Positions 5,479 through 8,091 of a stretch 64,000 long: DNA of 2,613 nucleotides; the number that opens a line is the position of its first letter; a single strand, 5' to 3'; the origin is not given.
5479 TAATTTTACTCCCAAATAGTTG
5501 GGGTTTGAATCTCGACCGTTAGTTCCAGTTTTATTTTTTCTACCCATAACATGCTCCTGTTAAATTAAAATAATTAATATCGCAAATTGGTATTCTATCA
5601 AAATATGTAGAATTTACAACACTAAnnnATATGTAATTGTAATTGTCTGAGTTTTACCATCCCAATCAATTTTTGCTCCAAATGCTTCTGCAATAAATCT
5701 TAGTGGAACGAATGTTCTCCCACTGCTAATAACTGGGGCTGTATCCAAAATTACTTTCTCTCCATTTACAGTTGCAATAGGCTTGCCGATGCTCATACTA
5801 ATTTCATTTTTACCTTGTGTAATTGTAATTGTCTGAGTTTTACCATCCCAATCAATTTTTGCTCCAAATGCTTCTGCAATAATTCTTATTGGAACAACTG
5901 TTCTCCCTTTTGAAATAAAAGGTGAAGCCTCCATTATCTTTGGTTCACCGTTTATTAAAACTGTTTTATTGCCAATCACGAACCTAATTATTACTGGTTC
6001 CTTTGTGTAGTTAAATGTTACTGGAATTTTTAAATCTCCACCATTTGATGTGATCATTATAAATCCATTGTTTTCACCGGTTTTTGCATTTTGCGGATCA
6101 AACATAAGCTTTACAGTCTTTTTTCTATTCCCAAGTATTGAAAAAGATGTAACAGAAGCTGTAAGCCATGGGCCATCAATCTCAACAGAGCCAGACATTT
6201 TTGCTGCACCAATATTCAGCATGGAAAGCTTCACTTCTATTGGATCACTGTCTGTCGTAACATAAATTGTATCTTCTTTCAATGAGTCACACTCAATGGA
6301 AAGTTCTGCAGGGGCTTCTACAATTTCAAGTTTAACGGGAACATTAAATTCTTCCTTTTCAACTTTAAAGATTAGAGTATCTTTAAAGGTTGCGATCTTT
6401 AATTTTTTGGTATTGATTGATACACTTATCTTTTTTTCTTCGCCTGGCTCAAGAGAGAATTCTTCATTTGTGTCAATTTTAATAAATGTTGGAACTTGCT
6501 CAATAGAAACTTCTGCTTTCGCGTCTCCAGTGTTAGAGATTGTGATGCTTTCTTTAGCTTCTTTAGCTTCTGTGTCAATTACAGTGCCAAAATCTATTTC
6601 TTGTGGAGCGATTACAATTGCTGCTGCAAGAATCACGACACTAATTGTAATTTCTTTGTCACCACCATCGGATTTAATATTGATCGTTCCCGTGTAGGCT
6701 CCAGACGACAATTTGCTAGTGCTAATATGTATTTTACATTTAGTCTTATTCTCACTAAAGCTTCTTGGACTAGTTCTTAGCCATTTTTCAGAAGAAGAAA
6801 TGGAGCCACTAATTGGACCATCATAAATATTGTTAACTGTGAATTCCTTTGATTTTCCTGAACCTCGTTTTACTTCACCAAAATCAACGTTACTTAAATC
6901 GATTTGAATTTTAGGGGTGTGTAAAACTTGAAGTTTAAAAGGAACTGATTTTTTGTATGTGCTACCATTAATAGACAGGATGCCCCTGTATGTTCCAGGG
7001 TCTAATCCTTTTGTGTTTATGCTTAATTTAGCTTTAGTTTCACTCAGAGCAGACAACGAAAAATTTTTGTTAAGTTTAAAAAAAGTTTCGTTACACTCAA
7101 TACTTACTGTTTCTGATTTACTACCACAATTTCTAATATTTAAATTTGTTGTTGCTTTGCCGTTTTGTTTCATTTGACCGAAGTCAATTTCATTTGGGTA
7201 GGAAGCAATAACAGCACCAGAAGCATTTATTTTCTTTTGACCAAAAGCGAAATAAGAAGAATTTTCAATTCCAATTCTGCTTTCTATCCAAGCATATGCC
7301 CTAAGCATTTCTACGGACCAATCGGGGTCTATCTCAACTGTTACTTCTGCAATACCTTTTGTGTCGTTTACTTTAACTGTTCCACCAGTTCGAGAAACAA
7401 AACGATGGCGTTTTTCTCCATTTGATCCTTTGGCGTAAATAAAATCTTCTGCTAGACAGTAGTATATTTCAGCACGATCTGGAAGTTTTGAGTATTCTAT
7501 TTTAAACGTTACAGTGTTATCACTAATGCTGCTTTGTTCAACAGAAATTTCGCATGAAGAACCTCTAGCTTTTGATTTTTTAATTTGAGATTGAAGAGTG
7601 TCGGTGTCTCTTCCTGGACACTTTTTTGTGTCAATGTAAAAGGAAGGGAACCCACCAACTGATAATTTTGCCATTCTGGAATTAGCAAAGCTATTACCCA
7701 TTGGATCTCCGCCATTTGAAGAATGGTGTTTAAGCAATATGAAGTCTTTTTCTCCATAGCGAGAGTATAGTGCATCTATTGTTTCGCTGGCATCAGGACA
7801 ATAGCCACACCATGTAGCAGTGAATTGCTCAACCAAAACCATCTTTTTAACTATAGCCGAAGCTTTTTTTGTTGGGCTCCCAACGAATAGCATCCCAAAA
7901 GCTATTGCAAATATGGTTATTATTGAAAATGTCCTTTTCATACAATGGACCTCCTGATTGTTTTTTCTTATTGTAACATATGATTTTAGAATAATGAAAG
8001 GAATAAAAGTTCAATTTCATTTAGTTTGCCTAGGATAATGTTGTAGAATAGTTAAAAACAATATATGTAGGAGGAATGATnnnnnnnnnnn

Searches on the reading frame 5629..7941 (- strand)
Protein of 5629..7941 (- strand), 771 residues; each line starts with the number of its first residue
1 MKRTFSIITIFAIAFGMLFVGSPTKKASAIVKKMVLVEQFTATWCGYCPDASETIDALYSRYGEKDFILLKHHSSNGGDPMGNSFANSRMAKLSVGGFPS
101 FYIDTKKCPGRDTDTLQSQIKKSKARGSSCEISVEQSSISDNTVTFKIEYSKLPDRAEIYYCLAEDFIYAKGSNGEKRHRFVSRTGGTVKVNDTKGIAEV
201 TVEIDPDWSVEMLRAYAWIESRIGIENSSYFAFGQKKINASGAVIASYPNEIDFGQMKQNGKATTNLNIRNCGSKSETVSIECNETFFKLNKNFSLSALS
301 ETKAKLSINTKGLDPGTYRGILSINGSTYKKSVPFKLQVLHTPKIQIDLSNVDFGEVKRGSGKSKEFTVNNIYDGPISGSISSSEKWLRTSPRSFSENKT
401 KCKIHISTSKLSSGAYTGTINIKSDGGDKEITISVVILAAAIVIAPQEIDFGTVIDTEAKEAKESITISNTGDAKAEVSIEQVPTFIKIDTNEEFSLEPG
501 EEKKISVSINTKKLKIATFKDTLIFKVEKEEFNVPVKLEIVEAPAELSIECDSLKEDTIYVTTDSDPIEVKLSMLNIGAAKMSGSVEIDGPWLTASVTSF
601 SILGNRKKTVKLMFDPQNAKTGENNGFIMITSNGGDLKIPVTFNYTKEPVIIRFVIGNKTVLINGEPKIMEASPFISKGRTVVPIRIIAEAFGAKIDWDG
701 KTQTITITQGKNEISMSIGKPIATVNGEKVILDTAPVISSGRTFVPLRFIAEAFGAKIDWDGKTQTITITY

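Call 3: search_protein_families(library=pfam, proteins=[window:5629-7941:-], max_evalue=1)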
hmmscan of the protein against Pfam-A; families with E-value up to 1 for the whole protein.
window:5629-7941:- (771 aa): 23 families
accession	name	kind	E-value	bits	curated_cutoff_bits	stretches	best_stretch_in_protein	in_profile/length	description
PF07833.16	Cu_amine_oxidN1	-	7.1e-57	190.4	24.2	2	663-769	2-108/108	Copper amine oxidase N-terminal domain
PF22544.2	HYDIN_VesB_CFA65-like_Ig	-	1.1e-11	45.3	25.5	3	445-530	6-89/100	HYDIN/CFA65/VesB-like, Ig-like domain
PF19190.6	BACON_2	-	6.2e-11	42.5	25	1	345-435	2-91/94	Viral BACON domain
PF22073.2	Cep192_D4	-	7.1e-11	42.7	35.5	3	343-425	2-95/112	Cep192 domain 4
PF18984.5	DUF5717_N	-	4.4e-09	35.2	25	2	342-442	17-117/875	Family of unknown function (DUF5717)N-terminal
PF15780.11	ASH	-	3e-08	34.2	27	1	447-524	12-87/98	Abnormal spindle-like microcephaly-assoc'd, ASPM-SPD-2-Hydin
PF07610.17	DUF1573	-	2.3e-07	31.2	26.1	1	445-523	4-79/98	Protein of unknown function (DUF1573)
PF24798.1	Ig-CFAP74_4th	-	1.6e-06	28.6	28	1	445-526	2-82/95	CFAP74 forth Ig-like domain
PF22076.2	Cep192_D6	-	6.1e-06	26.8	35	1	444-538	6-100/101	Cep192 domain 6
PF06764.17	DUF1223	-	8.1e-05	23.2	30.7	1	105-185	80-162/202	Protein of unknown function (DUF1223)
PF00085.26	Thioredoxin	-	0.0011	19.4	23.5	1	32-71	18-55/103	Thioredoxin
PF22064.2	Cep192_D2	-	0.0013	19.4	27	0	342-385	1-49/154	Cep192 domain 2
PF20074.4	DUF6470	-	0.0065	16.5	28.9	1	683-730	117-164/178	Family of unknown function (DUF6470)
PF14874.12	PapD-like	-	0.0074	16.9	27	0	443-540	5-101/102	Flagellar-associated PapD-like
PF21577.3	PG_0320-like_C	-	0.011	16.3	27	1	460-522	19-81/106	PG_0320-like, C-terminal domain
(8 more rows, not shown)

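Call 4: search_protein_families(library=ncbifam, proteins=[window:5629-7941:-], max_evalue=1)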
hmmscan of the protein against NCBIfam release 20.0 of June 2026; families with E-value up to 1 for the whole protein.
window:5629-7941:- (771 aa): 8 families
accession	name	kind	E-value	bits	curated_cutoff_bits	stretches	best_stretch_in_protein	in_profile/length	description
NF012200.0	choice_anch_D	domain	1.1e-15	58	45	3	342-425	14-104/108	choice-of-anchor D domain-containing protein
NF033782.1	lipoprot_Omp28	subfamily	3.7e-10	39.4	150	1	29-149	34-159/264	Omp28 family outer membrane lipoprotein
NF011285.0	PRK14696.1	equivalog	4.4e-06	25.1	1278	1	681-759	36-114/757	primary-amine oxidase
NF045500.1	Omp28_seleno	equivalog_domain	5.8e-06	25.9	200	1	32-78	38-84/377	Omp28-related selenoprotein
TIGR01126.1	pdi_dom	equivalog_domain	0.03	14.6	107.2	1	32-70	14-52/105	protein disulfide-isomerase domain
TIGR01068.1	thioredoxin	equivalog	0.033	14.3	96.8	1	31-63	13-44/101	thioredoxin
TIGR00411.1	redox_disulf_1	equivalog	0.072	13.2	92.75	1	35-60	1-26/82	MJ0307 family thioredoxin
TIGR00192.1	urease_beta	equivalog_domain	0.19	12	90.3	0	186-246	10-70/103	urease subunit beta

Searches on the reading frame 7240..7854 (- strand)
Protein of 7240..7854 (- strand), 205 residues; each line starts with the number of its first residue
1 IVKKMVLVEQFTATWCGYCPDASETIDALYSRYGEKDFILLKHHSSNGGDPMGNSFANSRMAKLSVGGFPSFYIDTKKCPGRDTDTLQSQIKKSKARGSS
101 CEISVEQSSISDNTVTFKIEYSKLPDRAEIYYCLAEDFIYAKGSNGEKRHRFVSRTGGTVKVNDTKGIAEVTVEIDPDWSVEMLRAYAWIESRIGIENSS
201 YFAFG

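Call 78: search_solved_structures(query=window:7240-7854:-, max_evalue=1)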
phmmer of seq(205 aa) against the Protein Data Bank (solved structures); distinct sequences matched with E-value up to 1: 52.
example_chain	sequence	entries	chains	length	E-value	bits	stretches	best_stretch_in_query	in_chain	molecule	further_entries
5y1a_A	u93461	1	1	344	1.8e-05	27.7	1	3-81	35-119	35 kDa hemin binding protein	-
6x0b_A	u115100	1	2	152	0.005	19.8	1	4-41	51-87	Thioredoxin H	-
2dj3_A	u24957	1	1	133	0.0064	19.4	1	3-74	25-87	Protein disulfide-isomerase A4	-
1t00_A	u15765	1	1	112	0.01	18.7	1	4-49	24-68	Thioredoxin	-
6zmu_A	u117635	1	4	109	0.011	18.6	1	6-40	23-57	Thioredoxin-1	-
4ekz_A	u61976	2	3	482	0.031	17.2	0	3-45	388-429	Protein disulfide-isomerase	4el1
6i7s_A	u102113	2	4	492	0.032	17.1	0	3-45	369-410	Protein disulfide-isomerase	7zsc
3hdc_A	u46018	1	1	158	0.033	17.1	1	4-42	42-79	Thioredoxin family protein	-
8eoj_A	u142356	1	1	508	0.035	17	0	3-45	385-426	Protein disulfide-isomerase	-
1nho_A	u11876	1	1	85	0.066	16.1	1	6-36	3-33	Probable Thioredoxin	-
9tpa_B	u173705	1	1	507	0.067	16.1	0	5-43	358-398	Protein disulfide-isomerase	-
29te_B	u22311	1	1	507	0.067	16.1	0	5-43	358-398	Protein disulfide-isomerase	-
6bkv_A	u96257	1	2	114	0.082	15.8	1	2-37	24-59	Thioredoxin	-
2i9h_A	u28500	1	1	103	0.085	15.8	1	4-41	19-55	Thioredoxin I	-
4k9z_A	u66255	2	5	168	0.088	15.7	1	6-42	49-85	Putative thiol-disulfide oxidoreductase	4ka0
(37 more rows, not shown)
